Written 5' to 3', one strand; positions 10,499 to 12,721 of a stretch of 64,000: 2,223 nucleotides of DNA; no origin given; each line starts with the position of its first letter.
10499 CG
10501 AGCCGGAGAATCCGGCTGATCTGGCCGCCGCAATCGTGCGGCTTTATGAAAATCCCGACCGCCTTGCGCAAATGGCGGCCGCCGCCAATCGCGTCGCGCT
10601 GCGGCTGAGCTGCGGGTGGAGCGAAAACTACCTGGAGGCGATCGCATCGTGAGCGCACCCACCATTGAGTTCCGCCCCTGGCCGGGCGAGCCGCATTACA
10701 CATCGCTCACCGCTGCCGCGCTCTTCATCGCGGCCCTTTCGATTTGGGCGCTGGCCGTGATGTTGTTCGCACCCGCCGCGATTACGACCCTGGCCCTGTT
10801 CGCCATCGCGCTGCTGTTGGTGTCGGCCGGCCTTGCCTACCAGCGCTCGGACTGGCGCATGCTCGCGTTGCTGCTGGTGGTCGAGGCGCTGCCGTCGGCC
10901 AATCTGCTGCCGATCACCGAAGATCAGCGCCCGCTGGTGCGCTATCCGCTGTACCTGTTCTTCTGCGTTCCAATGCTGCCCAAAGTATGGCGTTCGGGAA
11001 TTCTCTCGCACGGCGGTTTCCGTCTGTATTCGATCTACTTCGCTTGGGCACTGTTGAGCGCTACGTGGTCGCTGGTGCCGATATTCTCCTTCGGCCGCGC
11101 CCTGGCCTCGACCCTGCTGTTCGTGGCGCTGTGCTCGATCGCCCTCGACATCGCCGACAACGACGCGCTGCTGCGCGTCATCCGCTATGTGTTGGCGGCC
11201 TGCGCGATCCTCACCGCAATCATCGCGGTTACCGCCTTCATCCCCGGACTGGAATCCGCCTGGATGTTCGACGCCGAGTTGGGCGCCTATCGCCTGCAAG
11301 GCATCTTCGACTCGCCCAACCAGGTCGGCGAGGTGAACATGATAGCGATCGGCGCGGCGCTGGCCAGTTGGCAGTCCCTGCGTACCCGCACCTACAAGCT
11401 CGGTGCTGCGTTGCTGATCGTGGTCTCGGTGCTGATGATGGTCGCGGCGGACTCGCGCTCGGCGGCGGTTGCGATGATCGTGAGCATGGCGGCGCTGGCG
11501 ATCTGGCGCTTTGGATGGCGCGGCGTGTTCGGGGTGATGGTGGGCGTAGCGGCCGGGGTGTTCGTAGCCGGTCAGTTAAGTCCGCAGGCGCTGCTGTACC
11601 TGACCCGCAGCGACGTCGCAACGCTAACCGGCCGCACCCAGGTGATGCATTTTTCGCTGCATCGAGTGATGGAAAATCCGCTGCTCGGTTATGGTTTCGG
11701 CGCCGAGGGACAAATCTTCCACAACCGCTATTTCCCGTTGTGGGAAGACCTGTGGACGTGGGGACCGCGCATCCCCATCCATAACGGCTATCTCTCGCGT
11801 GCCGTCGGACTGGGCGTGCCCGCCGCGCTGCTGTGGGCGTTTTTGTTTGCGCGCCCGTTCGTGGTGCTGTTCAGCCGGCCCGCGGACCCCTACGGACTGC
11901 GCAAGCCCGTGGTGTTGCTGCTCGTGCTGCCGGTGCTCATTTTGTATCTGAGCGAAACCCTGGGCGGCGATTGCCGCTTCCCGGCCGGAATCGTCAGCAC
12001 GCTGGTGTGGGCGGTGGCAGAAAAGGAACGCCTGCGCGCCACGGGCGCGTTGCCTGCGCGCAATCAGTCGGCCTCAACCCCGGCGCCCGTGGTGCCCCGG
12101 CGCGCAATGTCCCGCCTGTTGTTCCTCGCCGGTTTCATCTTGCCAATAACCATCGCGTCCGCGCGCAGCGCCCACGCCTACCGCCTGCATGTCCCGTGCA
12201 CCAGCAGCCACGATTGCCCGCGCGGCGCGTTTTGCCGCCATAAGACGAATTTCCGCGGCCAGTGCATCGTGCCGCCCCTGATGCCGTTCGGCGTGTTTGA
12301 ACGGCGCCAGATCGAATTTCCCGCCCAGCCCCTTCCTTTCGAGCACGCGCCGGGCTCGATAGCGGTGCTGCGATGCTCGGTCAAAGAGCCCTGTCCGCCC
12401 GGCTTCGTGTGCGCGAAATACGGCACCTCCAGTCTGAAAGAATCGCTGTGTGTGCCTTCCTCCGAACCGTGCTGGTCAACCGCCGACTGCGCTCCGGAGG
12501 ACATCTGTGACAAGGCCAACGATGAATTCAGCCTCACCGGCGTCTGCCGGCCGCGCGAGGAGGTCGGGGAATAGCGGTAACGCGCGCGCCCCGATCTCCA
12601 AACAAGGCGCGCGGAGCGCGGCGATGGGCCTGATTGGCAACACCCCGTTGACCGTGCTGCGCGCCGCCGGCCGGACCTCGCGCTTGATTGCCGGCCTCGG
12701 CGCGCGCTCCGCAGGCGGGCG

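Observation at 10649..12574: Wzy-like polymerase carrying a C-terminal triple Cys-rich module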

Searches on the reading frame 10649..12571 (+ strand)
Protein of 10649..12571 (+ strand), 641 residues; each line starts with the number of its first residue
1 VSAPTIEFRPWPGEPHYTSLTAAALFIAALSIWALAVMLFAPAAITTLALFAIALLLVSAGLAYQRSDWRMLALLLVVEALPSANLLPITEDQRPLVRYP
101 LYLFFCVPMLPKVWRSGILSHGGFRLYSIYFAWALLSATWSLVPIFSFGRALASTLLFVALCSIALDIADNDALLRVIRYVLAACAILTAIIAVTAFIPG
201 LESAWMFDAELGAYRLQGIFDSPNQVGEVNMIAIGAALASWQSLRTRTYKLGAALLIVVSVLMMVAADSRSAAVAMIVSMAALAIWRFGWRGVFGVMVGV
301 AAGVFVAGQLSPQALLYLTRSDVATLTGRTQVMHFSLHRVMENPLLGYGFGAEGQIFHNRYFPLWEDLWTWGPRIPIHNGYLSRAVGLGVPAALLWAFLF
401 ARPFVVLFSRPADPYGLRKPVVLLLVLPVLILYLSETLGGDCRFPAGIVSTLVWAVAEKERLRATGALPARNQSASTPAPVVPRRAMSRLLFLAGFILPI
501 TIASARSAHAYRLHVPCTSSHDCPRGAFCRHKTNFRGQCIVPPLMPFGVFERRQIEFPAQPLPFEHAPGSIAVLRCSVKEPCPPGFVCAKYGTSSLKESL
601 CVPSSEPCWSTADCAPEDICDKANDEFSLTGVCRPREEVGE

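Call 3: search_protein_families(library=pfam, proteins=[window:10649-12571:+], max_evalue=1)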
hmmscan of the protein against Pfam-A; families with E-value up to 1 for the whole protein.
window:10649-12571:+ (641 aa): 5 families
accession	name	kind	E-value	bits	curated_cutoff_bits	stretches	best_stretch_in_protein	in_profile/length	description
PF04932.20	Wzy_C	-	2.8e-15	56.8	31.7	1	256-397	2-149/149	O-Antigen ligase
PF23416.1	DUF7107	-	0.026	15.3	24.6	0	510-533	22-45/48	Domain of unknown function (DUF7107)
PF01666.22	DX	-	0.2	12.6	25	0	514-543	47-76/76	DX module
PF04706.18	Dickkopf_N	-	0.26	12.1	25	0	517-535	2-20/51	Dickkopf N-terminal cysteine-rich region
PF14625.12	Lustrin_cystein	-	0.58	11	27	1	574-593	17-38/46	Lustrin, cysteine-rich repeated domain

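Call 6: find_homologous_proteins(query=window:10649-12571:+)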
Query window:10649-12571:+ (641 aa): 38 proteins with E <= 0.001 among 8000 candidates.
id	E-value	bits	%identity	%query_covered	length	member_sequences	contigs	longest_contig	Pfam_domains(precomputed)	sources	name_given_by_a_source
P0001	0.0e+0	1443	100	100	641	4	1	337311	PF04932.21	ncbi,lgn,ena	-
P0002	1.2e-294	997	72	95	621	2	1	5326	PF04932.21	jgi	-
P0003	8.6e-276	935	66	100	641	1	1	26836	PF04932.21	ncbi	-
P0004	8.7e-226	770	76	73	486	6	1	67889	PF04932.21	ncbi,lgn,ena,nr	ncbi:MAG TPA: O-antigen ligase family protein [Candidatus Binataceae bacterium]|nr:O-antigen ligase 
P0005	4.0e-221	754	78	70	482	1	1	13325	PF04932.21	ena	-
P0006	6.2e-221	754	72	74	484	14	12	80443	PF04932.21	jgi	jgi:hypothetical protein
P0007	9.9e-221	753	73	73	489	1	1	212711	PF04932.21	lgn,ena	-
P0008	1.5e-205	703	68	73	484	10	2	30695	PF04932.21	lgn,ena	-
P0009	5.2e-201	688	68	73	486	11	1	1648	PF04932.21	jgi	jgi:hypothetical protein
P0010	9.5e-201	687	66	72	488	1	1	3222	PF04932.21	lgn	-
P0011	4.1e-200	685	65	74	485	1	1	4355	PF04932.21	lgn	-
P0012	3.7e-198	678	66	73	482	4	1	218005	PF04932.21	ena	-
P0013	4.0e-198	678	63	74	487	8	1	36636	PF04932.21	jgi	-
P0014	2.0e-195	669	64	74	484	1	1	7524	PF04932.21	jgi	jgi:O-Antigen ligase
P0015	5.5e-192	658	69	65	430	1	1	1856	PF04932.21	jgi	jgi:hypothetical protein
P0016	1.4e-187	643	64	72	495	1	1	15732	PF04932.21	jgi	jgi:O-antigen ligase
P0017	2.1e-172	593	69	63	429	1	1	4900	PF04932.21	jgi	jgi:O-antigen ligase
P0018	1.5e-165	571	75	54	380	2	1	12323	PF04932.21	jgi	jgi:O-antigen ligase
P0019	7.6e-139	482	52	72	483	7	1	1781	PF04932.21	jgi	jgi:O-antigen ligase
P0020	4.4e-136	473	54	67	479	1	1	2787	PF04932.21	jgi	jgi:O-antigen ligase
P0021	1.7e-128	448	52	65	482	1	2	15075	PF04932.21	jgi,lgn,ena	-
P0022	1.0e-96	343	40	70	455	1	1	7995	PF04932.21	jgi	jgi:O-antigen ligase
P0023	7.2e-89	317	40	66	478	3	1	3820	PF04932.21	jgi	jgi:hypothetical protein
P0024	1.8e-88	316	41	63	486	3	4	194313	PF04932.21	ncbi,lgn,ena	-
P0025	1.9e-88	316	42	61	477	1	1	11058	PF04932.21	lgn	-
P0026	3.0e-81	292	38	66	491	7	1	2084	PF04932.21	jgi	jgi:hypothetical protein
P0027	4.8e-79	285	37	66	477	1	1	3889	PF04932.21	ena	-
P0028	9.9e-79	284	40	64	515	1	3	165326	PF04932.21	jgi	jgi:O-antigen ligase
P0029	5.2e-75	272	39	63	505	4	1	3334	PF04932.21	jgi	-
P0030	1.2e-71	260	37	61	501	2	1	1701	PF04932.21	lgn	-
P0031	1.2e-71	260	39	61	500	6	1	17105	PF04932.21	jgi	jgi:hypothetical protein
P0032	1.6e-71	260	39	59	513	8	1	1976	PF04932.21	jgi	jgi:hypothetical protein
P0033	3.5e-69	252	34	73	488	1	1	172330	PF04932.21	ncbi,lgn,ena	-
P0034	2.9e-68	249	39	59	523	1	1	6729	PF04932.21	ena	-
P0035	2.0e-57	213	34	61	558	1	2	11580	PF04932.21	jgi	jgi:hypothetical protein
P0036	2.1e-40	157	34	47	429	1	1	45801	PF04932.21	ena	-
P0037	1.6e-7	49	29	40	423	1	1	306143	PF04932.21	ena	-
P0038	3.8e-4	37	42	6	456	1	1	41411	PF04932.21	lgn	-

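Call 9: find_encoding_contigs(protein=P0004, flank=6000, max_places=2)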
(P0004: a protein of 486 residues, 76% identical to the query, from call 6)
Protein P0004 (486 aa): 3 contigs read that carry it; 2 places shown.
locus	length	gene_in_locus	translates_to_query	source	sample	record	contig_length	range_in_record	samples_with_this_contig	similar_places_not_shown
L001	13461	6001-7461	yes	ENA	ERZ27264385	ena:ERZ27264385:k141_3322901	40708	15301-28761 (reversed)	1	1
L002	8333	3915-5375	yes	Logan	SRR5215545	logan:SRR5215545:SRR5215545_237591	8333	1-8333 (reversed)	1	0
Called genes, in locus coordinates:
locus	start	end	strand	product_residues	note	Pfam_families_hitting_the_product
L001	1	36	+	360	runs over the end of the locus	PF01408:GFO_IDH_MocA, PF02894:GFO_IDH_MocA_C (weak), PF22725:GFO_IDH_MocA_C3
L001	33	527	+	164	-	PF25084:LbH_EIF2B (faint), PF25087:GMPPB_C (faint), PF14602:Hexapep_2 (faint), PF00132:Hexapep (weak)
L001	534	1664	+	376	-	PF01041:DegT_DnrJ_EryC1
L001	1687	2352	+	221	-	PF02397:Bac_transf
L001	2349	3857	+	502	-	PF01943:Polysacc_synt, PF13440:Polysacc_synt_3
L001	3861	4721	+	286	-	PF00535:Glycos_transf_2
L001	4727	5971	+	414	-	PF13579:Glyco_trans_4_4, PF13439:Glyco_transf_4, PF00534:Glycos_transf_1, PF13692:Glyco_trans_1_4, PF13524:Glyco_trans_1_2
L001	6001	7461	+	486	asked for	PF04932:Wzy_C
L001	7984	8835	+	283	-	PF01522:Polysacc_deac_1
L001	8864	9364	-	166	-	-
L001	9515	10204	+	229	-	-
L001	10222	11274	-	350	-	PF09243:Rsm22, PF13649:Methyltransf_25 (weak)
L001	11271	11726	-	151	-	-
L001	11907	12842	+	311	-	PF04909:Amidohydro_2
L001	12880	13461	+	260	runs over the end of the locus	PF00106:adh_short, PF08659:KR (weak), PF13561:adh_short_C2, PF23441:SDR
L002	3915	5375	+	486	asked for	PF04932:Wzy_C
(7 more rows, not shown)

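Call 13: find_encoding_contigs(protein=P0007, flank=4000, max_places=1)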
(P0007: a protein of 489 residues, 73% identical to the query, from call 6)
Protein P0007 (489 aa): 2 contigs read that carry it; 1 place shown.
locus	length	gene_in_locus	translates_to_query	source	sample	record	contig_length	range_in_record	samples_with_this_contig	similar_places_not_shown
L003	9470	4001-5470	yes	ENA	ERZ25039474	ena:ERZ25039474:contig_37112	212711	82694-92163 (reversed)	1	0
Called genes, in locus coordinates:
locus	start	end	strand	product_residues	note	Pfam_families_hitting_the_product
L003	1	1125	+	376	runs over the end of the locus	PF00155:Aminotran_1_2, PF01041:DegT_DnrJ_EryC1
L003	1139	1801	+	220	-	PF02397:Bac_transf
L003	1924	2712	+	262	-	PF00535:Glycos_transf_2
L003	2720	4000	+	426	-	-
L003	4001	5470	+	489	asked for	PF04932:Wzy_C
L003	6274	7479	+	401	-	PF04909:Amidohydro_2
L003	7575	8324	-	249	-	PF00106:adh_short, PF08659:KR (weak), PF13561:adh_short_C2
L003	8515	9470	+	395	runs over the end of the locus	PF02771:Acyl-CoA_dh_N, PF02770:Acyl-CoA_dh_M, PF00441:Acyl-CoA_dh_1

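Call 14: find_encoding_contigs(protein=P0006, flank=4000, max_places=2)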
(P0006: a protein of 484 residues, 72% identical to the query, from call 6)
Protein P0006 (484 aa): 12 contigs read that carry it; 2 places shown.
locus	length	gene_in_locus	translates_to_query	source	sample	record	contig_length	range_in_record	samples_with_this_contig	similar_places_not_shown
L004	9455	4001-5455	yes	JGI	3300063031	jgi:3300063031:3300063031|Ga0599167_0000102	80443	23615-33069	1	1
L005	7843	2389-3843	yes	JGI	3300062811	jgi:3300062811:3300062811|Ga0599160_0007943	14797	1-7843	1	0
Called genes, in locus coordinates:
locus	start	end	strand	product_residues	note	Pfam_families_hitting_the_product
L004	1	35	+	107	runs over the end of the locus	PF02397:Bac_transf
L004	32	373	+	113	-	PF02397:Bac_transf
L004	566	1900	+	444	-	PF01943:Polysacc_synt, PF13440:Polysacc_synt_3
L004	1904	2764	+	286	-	PF00535:Glycos_transf_2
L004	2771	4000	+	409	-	PF13439:Glyco_transf_4, PF13579:Glyco_trans_4_4, PF00534:Glycos_transf_1, PF13692:Glyco_trans_1_4, PF13524:Glyco_trans_1_2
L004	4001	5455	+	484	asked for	PF04932:Wzy_C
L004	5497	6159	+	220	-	-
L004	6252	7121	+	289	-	PF01522:Polysacc_deac_1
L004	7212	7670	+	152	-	PF02082:Rrf2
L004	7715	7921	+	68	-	PF10055:DUF2292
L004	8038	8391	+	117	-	-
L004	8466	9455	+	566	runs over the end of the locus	-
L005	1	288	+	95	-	?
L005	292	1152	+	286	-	PF00535:Glycos_transf_2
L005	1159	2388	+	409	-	PF13439:Glyco_transf_4, PF13579:Glyco_trans_4_4, PF00534:Glycos_transf_1, PF13692:Glyco_trans_1_4, PF13524:Glyco_trans_1_2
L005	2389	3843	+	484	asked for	PF04932:Wzy_C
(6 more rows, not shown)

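Call 23: search_solved_structures(query=A1, max_evalue=1, show_alignments=1)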
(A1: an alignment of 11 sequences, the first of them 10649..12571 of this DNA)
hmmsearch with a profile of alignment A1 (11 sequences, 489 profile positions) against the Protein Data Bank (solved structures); distinct sequences matched with E-value up to 1: 0.

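Call 40: search_protein_families(library=ncbifam, proteins=[window:10649-12571:+], max_evalue=0.1)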
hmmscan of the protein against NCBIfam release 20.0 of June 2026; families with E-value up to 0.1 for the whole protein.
window:10649-12571:+ (641 aa): 1 family
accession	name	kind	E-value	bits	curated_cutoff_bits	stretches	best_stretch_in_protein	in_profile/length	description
NF012031.0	PRK15487.1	equivalog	5.8e-05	22.3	277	1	236-382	175-325/404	O-antigen ligase RfaL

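Call 43: predict_structure(alignment_id=A4)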
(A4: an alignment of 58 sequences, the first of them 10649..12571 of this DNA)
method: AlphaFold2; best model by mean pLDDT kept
length: 641 residues; sequences in the alignment: 58
mean_pLDDT: 78.1   pTM: 0.72
mean pLDDT of the five models: 78.1, 77.4, 76.9, 75.8, 72.8
residues with pLDDT >= 90: 307; 70-90: 142; 50-70: 79; < 50: 113
segments of 3 or more residues with pLDDT < 50: 1-18, 480-521, 529-573
pLDDT, mean of each block of 10 residues (from residue 1): 43 49 73 74 84 92 94 95 87 91 97 97 96 94 89 96 96 95 96 92 89 92 93 97 96 98 95 95 96 97 95 87 64 88 93 73 59 63 90 93 93 79 96 79 92 95 86 52 44 42 31 41 50 40 41 34 38 55 74 63 72 81 72 73 38
secondary structure, 60 per line:
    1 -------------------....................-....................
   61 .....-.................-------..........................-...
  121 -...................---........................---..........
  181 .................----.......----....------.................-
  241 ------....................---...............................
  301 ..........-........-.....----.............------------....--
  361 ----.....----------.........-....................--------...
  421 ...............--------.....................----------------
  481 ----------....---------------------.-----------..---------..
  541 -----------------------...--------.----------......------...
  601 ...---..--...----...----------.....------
elements in order: H20-39 H41-65 H67-83 H91-116 H122-140 H144-167 H171-197 E205-208 E213-216 H223-239 H247-266 H270-310 H312-319 H321-325 H330-342 H355-358 H365-369 H380-388 H390-409 H418-435 H444-464 H491-494 E586-591 E598-603 E618-620 E631-635
